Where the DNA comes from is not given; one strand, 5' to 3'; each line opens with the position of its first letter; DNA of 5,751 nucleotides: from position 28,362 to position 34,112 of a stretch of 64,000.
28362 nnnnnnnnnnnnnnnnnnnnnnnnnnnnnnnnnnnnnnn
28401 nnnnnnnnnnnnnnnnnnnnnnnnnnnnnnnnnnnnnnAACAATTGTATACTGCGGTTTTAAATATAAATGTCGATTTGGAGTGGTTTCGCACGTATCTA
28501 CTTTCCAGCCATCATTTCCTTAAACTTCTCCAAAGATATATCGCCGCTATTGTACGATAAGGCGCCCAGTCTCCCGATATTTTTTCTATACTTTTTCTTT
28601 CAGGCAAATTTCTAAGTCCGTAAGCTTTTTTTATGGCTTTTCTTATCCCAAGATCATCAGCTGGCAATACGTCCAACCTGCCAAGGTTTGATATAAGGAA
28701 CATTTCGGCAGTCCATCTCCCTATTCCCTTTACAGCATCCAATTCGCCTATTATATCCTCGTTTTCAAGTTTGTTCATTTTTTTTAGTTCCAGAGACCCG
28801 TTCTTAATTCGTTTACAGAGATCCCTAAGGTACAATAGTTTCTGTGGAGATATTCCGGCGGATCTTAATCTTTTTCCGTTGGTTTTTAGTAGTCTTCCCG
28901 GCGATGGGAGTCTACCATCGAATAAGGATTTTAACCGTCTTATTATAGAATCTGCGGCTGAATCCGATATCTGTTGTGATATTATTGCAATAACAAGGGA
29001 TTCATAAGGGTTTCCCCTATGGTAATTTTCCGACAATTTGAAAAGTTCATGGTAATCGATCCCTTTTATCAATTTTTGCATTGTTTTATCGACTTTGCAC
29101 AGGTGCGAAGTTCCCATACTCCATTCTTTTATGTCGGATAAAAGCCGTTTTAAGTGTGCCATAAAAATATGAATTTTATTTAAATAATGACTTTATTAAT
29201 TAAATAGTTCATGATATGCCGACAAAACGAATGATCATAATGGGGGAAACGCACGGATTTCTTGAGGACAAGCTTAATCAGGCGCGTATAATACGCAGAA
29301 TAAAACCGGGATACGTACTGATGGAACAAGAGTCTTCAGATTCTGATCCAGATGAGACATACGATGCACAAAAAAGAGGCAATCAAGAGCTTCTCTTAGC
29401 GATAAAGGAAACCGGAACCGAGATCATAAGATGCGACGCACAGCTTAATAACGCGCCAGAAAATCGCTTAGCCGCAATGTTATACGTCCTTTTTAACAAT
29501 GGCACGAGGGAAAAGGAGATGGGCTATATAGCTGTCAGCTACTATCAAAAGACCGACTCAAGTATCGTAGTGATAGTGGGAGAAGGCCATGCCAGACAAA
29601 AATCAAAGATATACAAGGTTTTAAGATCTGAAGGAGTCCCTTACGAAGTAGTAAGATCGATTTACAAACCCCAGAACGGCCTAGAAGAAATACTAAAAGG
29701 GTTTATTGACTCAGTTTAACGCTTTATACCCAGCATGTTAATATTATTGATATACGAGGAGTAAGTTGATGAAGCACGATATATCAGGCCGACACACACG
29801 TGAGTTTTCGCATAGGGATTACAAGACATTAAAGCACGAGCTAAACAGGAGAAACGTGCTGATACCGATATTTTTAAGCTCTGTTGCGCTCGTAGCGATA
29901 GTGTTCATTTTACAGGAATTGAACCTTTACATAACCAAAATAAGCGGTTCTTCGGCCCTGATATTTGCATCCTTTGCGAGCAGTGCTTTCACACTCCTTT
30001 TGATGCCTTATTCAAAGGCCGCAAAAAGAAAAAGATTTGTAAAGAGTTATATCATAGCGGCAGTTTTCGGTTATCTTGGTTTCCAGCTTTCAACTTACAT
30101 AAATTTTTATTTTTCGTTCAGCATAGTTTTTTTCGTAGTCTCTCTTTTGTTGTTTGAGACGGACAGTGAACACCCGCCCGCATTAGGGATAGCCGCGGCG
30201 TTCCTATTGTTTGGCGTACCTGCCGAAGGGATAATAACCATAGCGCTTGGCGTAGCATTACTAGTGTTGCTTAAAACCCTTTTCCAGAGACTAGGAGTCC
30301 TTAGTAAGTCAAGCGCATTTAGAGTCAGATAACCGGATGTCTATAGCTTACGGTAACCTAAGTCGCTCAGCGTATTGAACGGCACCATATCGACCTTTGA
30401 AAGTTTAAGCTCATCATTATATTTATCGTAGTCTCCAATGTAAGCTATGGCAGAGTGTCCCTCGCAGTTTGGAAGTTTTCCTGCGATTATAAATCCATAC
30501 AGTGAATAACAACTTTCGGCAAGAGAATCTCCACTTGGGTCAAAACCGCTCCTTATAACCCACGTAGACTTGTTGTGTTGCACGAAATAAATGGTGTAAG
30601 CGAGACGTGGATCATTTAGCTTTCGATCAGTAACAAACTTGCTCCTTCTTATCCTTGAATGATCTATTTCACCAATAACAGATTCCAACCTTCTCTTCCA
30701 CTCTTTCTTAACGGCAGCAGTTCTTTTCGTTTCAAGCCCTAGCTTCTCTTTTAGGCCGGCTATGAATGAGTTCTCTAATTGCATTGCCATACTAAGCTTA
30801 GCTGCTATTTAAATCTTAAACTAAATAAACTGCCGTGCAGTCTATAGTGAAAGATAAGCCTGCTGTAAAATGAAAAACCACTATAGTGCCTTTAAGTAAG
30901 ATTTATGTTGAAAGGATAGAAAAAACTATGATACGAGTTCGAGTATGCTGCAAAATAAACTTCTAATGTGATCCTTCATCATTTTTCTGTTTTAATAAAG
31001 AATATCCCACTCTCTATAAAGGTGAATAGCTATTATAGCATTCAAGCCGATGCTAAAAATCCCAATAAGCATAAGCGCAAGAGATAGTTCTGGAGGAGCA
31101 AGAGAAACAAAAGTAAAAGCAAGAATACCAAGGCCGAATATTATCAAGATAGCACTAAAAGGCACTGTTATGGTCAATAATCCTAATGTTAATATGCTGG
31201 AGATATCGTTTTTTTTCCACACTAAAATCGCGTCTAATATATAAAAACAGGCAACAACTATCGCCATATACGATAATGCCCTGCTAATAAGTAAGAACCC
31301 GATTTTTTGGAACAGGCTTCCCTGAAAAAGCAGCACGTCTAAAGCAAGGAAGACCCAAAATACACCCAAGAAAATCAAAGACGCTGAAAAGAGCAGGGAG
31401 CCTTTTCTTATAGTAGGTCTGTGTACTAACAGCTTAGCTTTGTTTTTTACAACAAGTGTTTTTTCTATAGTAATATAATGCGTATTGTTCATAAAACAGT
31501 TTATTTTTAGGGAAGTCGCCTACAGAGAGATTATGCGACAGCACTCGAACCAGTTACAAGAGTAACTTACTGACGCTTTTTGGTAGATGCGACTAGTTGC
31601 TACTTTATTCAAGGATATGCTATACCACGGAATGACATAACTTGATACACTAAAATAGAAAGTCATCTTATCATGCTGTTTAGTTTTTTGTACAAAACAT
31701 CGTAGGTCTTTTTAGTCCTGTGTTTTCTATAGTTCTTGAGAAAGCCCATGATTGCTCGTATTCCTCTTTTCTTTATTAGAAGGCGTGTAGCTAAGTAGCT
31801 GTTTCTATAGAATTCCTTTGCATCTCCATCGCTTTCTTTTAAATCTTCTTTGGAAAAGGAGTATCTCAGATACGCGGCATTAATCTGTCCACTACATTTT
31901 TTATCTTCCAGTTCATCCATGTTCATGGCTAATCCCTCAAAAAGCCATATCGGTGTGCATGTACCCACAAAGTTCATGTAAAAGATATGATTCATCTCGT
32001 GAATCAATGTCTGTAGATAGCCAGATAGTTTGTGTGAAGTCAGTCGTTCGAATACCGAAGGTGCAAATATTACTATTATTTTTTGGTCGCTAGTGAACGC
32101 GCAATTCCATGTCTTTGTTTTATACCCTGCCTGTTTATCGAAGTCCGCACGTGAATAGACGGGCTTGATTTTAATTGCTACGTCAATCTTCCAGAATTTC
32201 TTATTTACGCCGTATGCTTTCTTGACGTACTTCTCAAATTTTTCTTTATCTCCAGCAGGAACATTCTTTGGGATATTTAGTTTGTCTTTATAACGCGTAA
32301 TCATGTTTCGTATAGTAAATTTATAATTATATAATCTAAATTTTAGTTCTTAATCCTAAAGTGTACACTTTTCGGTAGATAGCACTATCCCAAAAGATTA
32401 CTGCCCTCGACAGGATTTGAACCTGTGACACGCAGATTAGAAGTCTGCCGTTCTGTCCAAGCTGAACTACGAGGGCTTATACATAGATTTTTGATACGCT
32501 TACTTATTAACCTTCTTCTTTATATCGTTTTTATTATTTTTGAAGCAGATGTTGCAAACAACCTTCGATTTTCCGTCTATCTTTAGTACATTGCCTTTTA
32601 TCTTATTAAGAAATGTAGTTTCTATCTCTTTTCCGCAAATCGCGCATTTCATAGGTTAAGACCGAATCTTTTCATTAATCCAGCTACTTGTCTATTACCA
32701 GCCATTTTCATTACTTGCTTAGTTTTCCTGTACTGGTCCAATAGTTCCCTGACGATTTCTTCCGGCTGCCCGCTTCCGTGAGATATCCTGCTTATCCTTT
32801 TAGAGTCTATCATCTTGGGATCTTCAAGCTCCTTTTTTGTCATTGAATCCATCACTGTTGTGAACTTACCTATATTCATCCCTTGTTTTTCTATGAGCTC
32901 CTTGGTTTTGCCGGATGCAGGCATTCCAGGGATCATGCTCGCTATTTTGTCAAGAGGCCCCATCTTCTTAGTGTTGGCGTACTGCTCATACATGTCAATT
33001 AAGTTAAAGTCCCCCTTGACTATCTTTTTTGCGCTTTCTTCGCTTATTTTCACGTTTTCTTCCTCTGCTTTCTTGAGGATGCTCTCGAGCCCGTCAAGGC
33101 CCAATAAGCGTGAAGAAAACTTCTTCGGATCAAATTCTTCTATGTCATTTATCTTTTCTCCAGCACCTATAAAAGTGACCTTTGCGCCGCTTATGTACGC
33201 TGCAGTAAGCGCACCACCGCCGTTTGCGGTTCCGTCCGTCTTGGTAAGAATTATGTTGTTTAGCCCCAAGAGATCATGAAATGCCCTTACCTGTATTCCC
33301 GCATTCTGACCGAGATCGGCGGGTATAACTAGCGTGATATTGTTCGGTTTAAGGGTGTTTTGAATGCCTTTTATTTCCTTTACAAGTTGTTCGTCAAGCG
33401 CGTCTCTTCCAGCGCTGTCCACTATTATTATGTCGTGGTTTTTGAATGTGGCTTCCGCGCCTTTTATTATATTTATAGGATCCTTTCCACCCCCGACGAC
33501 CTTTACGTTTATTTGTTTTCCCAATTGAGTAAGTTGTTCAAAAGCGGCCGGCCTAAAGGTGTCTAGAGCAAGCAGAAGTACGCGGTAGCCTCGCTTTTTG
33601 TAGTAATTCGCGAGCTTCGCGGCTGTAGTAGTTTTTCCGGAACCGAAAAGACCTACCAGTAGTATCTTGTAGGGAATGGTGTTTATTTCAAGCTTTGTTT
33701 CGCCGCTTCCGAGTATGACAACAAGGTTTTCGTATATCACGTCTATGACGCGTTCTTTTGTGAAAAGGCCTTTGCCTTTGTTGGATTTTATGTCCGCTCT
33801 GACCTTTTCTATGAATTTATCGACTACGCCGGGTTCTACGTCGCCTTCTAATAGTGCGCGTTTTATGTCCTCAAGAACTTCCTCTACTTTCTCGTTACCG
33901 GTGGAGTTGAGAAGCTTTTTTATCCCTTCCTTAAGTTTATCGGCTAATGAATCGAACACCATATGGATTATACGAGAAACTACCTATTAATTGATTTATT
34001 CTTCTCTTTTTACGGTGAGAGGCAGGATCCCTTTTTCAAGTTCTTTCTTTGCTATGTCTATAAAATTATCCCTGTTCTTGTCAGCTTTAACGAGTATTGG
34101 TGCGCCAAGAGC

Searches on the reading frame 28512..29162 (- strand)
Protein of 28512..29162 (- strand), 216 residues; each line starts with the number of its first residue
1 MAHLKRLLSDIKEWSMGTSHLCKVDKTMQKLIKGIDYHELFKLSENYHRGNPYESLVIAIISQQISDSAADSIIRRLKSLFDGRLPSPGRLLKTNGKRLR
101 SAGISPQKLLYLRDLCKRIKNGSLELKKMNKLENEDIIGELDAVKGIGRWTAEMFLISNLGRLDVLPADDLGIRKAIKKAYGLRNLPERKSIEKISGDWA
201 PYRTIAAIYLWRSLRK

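Call 20: search_protein_families(library=pfam, proteins=[window:28512-29162:-], max_evalue=0.001)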
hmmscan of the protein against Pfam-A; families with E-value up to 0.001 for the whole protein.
window:28512-29162:- (216 aa): 1 family
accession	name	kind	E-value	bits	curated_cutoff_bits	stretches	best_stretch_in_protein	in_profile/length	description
PF00730.31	HhH-GPD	-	1.4e-15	58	26.2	1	58-199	2-105/108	HhH-GPD superfamily base excision DNA repair protein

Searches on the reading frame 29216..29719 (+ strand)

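Call 20: search_protein_families(library=pfam, proteins=[window:29216-29719:+], max_evalue=0.001)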
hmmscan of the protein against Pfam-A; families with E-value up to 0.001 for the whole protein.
window:29216-29719:+ (167 aa): 1 family
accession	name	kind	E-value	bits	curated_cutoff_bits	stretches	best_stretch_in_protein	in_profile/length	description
PF04187.18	Cofac_haem_bdg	-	7.7e-07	29.7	27.7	0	3-44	7-53/213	Haem-binding uptake, Tiki superfamily, ChaN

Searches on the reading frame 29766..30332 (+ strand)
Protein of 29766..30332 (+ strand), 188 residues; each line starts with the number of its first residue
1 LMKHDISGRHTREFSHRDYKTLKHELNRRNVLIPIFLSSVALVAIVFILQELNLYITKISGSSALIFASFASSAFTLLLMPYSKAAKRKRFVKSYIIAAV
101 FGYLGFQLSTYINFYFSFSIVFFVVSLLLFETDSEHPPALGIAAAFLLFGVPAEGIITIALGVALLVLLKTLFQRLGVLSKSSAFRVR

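Call 20: search_protein_families(library=pfam, proteins=[window:29766-30332:+], max_evalue=0.001)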
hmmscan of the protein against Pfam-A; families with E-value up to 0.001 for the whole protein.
window:29766-30332:+ (188 aa): 1 family
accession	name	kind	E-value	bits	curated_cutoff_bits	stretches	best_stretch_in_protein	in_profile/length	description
PF04982.19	TM_HPP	-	4.1e-08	33.4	27.2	1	35-176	9-150/157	HPP, transmembrane region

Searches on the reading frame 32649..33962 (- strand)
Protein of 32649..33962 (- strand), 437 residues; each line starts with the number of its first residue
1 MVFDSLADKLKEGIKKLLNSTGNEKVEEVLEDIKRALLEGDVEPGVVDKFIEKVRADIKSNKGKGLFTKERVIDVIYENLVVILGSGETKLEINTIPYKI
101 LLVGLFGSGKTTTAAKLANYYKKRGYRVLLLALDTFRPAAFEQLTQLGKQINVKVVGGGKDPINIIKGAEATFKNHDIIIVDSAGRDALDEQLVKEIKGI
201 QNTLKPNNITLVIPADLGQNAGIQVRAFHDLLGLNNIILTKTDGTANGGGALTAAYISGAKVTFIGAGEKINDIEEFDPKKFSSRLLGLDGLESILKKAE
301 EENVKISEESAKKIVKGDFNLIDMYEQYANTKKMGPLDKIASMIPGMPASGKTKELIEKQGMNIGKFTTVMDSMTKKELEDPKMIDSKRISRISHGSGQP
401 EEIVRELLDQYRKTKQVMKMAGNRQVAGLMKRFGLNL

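Call 33: find_encoding_contigs(protein=window:32649-33962:-, flank=10000, max_places=10)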
Protein window:32649-33962:- (437 aa): 7 contigs read that carry it; 2 places shown.
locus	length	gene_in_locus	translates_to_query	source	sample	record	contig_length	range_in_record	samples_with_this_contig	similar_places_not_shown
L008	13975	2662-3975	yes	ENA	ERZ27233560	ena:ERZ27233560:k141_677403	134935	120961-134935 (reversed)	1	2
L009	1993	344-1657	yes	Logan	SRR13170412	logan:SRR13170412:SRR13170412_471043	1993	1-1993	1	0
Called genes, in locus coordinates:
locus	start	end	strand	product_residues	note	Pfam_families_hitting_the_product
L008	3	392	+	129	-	?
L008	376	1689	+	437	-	PF10150:RNase_E_G (weak)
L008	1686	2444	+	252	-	PF01138:RNase_PH, PF03725:RNase_PH_C (weak)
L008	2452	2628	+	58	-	PF01192:RNA_pol_Rpb6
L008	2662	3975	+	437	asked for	PF02881:SRP54_N, PF00448:SRP54, PF01656:CbiA, PF02978:SRP_SPB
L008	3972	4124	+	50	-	-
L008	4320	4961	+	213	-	-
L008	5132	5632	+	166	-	-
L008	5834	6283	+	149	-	-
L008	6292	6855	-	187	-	PF04982:TM_HPP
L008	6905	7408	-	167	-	PF04187:Cofac_haem_bdg (faint)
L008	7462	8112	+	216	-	PF00730:HhH-GPD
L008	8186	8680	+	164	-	PF01467:CTP_transf_like, PF08218:Citrate_ly_lig (weak)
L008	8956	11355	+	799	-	PF00690:Cation_ATPase_N, PF00122:E1-E2_ATPase, PF00702:Hydrolase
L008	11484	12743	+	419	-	PF00483:NTP_transferase, PF12804:NTP_transf_3, PF25247:LbH_GLGC (faint), PF25084:LbH_EIF2B, PF25087:GMPPB_C, PF00132:Hexapep (weak)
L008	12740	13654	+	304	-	PF01933:CofD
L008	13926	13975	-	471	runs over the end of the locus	-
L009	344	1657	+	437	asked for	PF02881:SRP54_N, PF00448:SRP54, PF01656:CbiA, PF02978:SRP_SPB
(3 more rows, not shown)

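Call 47: find_homologous_proteins(query=window:32652-33962:-, max_evalue=1e-30)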
Query window:32652-33962:- (437 aa): 1780 proteins with E <= 1e-30 among 8000 candidates; the best 120 are listed.
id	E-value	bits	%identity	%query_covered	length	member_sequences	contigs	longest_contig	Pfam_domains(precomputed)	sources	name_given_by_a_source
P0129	1.4e-275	932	100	100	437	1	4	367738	PF02881.25,PF02978.27,PF01656.30,PF00448.29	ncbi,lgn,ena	-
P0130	6.6e-220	748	78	100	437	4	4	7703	PF02881.25,PF02978.27,PF01656.30,PF00448.29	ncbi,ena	-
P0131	2.7e-218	743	76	100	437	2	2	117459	PF02881.25,PF02978.27,PF01656.30,PF00448.29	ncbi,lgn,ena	-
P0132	2.7e-216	736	77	100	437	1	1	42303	PF02881.25,PF02978.27,PF01656.30,PF00448.29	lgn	-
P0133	3.0e-216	736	76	100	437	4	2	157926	PF02881.25,PF02978.27,PF01656.30,PF00448.29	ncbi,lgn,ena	-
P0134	4.2e-215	732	77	100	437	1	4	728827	PF02881.25,PF02978.27,PF01656.30,PF03029.24,PF00448.29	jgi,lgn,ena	jgi:signal recognition particle subunit SRP54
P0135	4.9e-215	732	75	100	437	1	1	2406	PF02881.25,PF02978.27,PF01656.30,PF00448.29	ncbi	-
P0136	2.8e-212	723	75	100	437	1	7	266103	PF02881.25,PF02978.27,PF01656.30,PF00448.29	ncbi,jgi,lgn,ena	jgi:signal recognition particle subunit SRP54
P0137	1.3e-210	718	73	100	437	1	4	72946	PF02881.25,PF02978.27,PF01656.30,PF00448.29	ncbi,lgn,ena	-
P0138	2.6e-210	717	73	100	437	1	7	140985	PF02881.25,PF02978.27,PF01656.30,PF00448.29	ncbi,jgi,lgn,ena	jgi:signal recognition particle subunit SRP54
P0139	6.8e-207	705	73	100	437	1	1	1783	PF02881.25,PF02978.27,PF01656.30,PF00448.29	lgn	-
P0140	1.1e-206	705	73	100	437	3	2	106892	PF02881.25,PF02978.27,PF01656.30,PF00448.29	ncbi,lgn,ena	-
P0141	3.0e-206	703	72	100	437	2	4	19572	PF02881.25,PF02978.27,PF01656.30,PF00448.29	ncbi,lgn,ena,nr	ncbi:MAG: signal recognition particle receptor subunit alpha [Candidatus Parvarchaeota archaeon]|nr:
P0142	1.6e-204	698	72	100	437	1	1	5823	PF02881.25,PF02978.27,PF01656.30,PF00448.29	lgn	-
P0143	5.7e-204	696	73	100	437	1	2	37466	PF02881.25,PF02978.27,PF01656.30,PF00448.29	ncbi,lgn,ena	-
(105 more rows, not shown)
